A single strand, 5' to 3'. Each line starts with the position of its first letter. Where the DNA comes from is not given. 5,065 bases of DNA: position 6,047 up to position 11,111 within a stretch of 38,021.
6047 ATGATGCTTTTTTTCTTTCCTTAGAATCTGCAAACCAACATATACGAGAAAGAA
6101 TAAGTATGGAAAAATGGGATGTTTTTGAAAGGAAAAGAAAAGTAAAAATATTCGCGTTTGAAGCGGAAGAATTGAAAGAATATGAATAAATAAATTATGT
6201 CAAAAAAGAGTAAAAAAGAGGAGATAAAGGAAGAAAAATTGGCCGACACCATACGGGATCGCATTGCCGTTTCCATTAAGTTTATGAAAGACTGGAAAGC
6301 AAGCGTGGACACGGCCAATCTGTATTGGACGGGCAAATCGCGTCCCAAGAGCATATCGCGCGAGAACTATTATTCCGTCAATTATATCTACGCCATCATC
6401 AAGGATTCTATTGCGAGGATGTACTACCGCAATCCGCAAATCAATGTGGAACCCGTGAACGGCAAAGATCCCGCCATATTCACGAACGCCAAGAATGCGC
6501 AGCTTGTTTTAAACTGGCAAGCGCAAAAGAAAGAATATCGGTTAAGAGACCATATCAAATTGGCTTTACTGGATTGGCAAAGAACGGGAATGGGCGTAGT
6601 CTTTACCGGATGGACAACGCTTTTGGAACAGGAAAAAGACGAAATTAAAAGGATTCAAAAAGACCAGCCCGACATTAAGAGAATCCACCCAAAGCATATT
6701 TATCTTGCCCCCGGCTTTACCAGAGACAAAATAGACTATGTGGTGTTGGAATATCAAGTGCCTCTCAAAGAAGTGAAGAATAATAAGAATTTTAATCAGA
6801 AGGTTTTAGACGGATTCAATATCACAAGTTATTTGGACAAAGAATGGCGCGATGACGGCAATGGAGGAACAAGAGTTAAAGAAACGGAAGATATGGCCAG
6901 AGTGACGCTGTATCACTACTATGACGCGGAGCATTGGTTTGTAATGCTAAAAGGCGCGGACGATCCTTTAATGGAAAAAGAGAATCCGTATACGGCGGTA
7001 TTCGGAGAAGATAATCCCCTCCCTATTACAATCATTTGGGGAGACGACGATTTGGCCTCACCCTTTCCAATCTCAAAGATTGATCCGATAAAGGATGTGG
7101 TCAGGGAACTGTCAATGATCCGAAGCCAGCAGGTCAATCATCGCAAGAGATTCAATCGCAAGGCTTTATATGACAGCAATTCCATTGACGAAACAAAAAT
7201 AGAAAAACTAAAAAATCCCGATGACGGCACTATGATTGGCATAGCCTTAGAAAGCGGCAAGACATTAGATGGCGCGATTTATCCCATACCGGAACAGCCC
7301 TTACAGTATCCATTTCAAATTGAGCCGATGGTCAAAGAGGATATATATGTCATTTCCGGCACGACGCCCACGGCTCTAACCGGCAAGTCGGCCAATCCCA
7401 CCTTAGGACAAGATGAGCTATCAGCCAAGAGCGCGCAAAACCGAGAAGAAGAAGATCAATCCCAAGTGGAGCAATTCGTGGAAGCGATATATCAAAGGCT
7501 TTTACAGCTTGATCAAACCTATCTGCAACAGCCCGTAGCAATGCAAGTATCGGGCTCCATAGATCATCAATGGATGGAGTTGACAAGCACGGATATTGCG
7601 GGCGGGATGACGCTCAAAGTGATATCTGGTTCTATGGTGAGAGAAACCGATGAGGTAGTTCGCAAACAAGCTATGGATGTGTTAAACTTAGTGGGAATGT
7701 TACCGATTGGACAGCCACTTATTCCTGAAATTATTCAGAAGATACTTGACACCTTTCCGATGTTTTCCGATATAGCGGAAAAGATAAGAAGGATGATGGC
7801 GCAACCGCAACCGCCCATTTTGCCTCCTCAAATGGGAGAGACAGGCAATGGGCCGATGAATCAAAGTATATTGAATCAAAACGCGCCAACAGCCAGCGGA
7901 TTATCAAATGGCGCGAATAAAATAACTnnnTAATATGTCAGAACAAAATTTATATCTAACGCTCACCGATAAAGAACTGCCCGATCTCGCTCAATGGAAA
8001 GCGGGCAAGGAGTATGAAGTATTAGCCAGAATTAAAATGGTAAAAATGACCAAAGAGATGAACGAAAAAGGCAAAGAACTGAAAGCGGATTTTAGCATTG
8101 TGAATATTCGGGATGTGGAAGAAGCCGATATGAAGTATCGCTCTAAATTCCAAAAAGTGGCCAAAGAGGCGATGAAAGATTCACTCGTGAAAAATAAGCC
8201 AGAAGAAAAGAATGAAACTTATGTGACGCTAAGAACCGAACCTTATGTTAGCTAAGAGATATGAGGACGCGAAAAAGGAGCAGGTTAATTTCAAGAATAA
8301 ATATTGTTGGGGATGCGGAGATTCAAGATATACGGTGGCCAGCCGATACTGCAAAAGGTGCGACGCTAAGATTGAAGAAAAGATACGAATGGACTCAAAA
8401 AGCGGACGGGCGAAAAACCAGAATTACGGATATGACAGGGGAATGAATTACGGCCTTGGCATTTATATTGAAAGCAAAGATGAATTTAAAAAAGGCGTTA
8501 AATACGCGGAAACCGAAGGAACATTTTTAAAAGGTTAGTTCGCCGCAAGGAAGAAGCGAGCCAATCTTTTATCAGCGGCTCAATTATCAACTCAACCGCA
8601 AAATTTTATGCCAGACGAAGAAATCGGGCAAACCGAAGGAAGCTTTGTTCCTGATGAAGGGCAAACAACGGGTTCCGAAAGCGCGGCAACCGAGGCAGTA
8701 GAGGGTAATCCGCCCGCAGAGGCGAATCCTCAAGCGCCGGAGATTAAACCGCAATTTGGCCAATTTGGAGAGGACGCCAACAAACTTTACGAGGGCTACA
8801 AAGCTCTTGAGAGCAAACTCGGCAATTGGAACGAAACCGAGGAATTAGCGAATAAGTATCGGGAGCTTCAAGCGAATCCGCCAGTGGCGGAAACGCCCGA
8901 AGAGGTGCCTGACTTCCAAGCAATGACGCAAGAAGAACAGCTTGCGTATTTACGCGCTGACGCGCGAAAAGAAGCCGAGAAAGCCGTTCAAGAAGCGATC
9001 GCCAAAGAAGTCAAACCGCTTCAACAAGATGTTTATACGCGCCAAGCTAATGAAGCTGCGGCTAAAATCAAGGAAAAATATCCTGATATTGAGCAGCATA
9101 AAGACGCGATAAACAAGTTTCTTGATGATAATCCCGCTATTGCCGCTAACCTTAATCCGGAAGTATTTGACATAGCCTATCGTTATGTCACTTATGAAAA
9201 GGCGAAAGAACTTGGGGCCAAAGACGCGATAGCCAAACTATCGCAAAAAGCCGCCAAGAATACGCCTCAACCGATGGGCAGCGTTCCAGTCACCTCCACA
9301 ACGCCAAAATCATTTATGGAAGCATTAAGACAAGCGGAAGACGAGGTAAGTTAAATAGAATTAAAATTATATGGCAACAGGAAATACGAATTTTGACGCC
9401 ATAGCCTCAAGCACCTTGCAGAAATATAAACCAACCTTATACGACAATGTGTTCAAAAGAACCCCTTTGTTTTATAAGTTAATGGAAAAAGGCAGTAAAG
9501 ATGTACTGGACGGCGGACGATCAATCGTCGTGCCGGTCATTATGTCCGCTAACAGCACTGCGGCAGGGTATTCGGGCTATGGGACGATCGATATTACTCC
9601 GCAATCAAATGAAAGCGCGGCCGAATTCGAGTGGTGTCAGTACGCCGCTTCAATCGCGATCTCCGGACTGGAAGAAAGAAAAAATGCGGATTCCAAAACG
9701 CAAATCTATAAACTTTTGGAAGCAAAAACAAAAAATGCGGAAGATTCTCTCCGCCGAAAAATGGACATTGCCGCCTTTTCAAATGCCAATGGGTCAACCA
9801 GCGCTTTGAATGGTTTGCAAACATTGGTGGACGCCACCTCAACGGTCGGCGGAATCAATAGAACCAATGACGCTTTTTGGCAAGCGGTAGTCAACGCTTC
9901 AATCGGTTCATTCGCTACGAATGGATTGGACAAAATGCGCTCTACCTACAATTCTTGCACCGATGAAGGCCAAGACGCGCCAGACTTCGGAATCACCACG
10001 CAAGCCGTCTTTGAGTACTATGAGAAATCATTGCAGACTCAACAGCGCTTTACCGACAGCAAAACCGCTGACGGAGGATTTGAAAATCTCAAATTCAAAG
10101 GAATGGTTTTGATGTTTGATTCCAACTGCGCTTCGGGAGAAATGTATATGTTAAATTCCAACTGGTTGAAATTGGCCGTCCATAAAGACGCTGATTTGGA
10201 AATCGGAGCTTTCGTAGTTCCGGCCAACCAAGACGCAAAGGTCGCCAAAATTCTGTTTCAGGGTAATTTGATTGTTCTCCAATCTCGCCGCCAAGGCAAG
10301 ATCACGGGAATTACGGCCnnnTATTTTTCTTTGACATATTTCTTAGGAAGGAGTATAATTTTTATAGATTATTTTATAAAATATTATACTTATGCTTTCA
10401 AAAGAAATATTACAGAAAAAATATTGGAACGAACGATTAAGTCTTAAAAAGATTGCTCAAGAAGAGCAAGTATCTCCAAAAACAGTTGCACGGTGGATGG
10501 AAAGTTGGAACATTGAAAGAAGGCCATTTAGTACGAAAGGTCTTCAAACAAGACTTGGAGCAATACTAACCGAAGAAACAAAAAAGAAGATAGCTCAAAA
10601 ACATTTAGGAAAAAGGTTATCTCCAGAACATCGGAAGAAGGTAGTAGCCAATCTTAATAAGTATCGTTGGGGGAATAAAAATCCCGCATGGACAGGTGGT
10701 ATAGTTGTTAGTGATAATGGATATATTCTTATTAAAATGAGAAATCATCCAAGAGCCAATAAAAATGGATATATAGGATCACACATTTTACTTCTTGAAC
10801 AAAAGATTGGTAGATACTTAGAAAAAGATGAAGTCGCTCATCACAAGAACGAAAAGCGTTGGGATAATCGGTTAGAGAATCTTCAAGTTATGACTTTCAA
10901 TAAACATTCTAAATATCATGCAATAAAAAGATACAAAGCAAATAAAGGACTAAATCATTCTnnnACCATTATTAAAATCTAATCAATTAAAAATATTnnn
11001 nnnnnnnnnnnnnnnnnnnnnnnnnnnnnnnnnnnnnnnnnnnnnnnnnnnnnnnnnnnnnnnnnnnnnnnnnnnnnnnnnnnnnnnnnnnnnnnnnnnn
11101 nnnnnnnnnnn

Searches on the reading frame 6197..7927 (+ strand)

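Call 7: search_protein_families(library=phrogs, proteins=[window:6197-7927:+], max_evalue=0.001)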
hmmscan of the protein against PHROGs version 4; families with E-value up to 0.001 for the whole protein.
window:6197-7927:+ (577 aa): 0 families

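Call 27: search_protein_families(library=ncbifam, proteins=[window:6197-7927:+], max_evalue=0.01)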
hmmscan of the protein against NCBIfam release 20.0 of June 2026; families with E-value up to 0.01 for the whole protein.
window:6197-7927:+ (577 aa): 1 family
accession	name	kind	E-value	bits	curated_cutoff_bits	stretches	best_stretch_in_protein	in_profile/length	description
NF041534.1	rodZ_Strepcoccus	equivalog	0.0086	15.3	375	0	410-475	158-223/275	cytoskeleton protein RodZ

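Call 32: search_protein_families(library=pfam, proteins=[window:6197-7927:+], max_evalue=0.01)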
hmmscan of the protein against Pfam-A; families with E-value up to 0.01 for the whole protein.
window:6197-7927:+ (577 aa): 0 families

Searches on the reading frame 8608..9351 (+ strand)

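Call 8: search_protein_families(library=phrogs, proteins=[window:8608-9351:+], max_evalue=0.001)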
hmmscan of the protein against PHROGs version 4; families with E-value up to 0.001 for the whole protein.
window:8608-9351:+ (248 aa): 0 families

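Call 32: search_protein_families(library=pfam, proteins=[window:8608-9351:+], max_evalue=0.01)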
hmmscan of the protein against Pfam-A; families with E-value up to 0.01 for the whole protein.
window:8608-9351:+ (248 aa): 1 family
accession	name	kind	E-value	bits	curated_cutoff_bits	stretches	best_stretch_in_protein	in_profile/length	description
PF06042.17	NTP_transf_6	-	0.00088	19.6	25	1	112-184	40-109/159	Nucleotidyltransferase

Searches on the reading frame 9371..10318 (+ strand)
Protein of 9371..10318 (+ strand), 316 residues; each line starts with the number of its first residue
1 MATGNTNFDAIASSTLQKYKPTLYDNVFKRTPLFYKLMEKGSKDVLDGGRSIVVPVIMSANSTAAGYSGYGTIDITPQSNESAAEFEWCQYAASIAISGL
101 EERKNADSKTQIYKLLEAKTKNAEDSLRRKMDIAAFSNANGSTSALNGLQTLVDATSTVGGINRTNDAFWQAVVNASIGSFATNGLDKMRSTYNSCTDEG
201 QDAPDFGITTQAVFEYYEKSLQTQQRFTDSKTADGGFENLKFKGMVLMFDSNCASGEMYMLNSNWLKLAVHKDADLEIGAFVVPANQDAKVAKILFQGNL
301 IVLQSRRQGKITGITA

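Call 7: search_protein_families(library=phrogs, proteins=[window:9371-10318:+], max_evalue=0.001)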
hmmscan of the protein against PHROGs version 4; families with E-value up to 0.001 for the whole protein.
window:9371-10318:+ (316 aa): 2 families
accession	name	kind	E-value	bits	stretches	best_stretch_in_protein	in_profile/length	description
phrog_9953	-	head and packaging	3e-62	211.9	1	5-313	6-328/329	major head protein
phrog_14242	-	head and packaging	2.1e-17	63.9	1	146-269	217-340/396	major head protein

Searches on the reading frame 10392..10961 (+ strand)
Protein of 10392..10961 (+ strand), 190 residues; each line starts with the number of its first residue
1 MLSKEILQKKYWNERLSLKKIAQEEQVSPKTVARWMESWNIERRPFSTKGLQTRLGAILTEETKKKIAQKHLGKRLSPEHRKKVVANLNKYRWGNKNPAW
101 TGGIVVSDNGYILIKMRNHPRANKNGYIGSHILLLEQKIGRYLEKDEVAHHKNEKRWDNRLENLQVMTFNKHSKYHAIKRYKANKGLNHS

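Call 8: search_protein_families(library=phrogs, proteins=[window:10392-10961:+], max_evalue=0.001)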
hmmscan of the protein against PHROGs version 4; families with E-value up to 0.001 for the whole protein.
window:10392-10961:+ (190 aa): 15 families
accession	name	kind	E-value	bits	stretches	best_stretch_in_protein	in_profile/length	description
phrog_7545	-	DNA, RNA and nucleotide metabolism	1.6e-26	94.4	1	4-185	7-142/160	HNH endonuclease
phrog_20891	-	DNA, RNA and nucleotide metabolism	4.3e-22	79.8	1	88-171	114-197/219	HNH endonuclease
phrog_10730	-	DNA, RNA and nucleotide metabolism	2.5e-14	54.5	1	81-176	52-141/234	HNH endonuclease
phrog_21964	-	DNA, RNA and nucleotide metabolism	3.6e-12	47.4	1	63-180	103-216/244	HNH endonuclease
phrog_14913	-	DNA, RNA and nucleotide metabolism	1.1e-11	45.9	1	109-182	15-94/149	HNH endonuclease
phrog_8446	-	DNA, RNA and nucleotide metabolism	1.6e-11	45.3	1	2-106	59-122/211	HNH endonuclease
phrog_25114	-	unknown function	7.8e-08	33.4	1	87-177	42-132/156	-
phrog_15471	-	DNA, RNA and nucleotide metabolism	3.5e-07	31.3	1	116-177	20-81/183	HNH endonuclease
phrog_19902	-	DNA, RNA and nucleotide metabolism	2.8e-06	28.2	1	84-177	42-137/221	HNH endonuclease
phrog_959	-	DNA, RNA and nucleotide metabolism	1.4e-05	25.9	1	108-184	41-115/138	HNH endonuclease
phrog_314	-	DNA, RNA and nucleotide metabolism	0.00024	21.2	1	44-186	279-364/574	homing endonuclease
phrog_12058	-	unknown function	0.00027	20.3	1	2-72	531-603/768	-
phrog_1492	-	DNA, RNA and nucleotide metabolism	0.00028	21.1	1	100-168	83-151/414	HNH endonuclease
phrog_4151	-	DNA, RNA and nucleotide metabolism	0.00039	21.3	1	4-88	10-96/154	DNA binding protein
phrog_59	-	DNA, RNA and nucleotide metabolism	0.0006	20.3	1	107-180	172-239/423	HNH endonuclease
